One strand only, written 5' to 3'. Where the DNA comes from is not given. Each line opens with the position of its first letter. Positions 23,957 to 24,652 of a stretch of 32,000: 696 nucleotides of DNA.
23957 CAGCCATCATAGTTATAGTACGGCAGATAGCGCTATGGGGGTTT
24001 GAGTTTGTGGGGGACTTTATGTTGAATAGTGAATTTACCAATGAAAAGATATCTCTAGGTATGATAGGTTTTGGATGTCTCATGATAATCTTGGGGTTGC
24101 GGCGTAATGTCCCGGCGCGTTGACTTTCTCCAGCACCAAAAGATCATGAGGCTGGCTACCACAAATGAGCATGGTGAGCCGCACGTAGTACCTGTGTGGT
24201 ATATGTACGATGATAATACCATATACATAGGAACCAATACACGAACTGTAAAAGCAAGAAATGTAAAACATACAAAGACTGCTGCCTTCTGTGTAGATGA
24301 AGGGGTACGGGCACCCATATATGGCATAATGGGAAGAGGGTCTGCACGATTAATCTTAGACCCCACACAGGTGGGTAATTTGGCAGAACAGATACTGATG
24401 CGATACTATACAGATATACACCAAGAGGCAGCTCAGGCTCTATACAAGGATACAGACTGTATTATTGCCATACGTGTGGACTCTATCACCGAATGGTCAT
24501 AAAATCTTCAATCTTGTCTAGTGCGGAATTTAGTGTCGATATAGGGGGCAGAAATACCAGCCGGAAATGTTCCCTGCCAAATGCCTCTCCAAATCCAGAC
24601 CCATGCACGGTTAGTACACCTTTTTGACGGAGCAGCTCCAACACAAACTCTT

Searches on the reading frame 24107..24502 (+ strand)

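Call 76: search_protein_families(library=ncbifam, proteins=[window:24107-24502:+], max_evalue=0.1)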
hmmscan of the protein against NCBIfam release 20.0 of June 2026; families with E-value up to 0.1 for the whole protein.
window:24107-24502:+ (131 aa): 10 families
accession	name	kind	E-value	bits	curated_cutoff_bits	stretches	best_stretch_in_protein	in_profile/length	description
TIGR03618.1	Rv1155_F420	subfamily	2.8e-18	66.4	79.05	1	5-127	2-125/127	TIGR03618 family F420-dependent PPOX class oxidoreductase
TIGR04023.1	PPOX_MSMEG_5819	subfamily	2.9e-12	46.5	85.6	1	4-85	5-93/115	PPOX class F420-dependent oxidoreductase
TIGR03667.1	Rv3369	hypoth_equivalog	2.3e-08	34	125.3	1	8-91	11-93/130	TIGR03667 family PPOX class F420-dependent oxidoreductase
TIGR03668.1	Rv0121_F420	hypoth_equivalog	2.9e-08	33.8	119.15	1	6-130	7-140/141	TIGR03668 family PPOX class F420-dependent oxidoreductase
TIGR03666.1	Rv2061_F420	subfamily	8.1e-07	28.8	84.9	1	4-58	5-59/132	PPOX class F420-dependent oxidoreductase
NF000261.1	NimABCDEF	equivalog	9.6e-06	25.6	260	1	14-65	27-78/153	NimABCDEF family 5-nitroimidazole reductase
NF000262.1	NimIJ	equivalog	3.4e-05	24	270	1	5-123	17-142/151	NimIJ family nitroimidazole resistance protein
TIGR04110.1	heme_HutZ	equivalog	0.015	15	225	1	6-60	17-71/168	heme utilization protein HutZ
NF004231.0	PRK05679.1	subfamily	0.015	14.7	129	1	11-62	45-97/213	pyridoxal 5'-phosphate synthase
TIGR00558.3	pdxH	equivalog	0.038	13.6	180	1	9-62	19-73/190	pyridoxamine 5'-phosphate oxidase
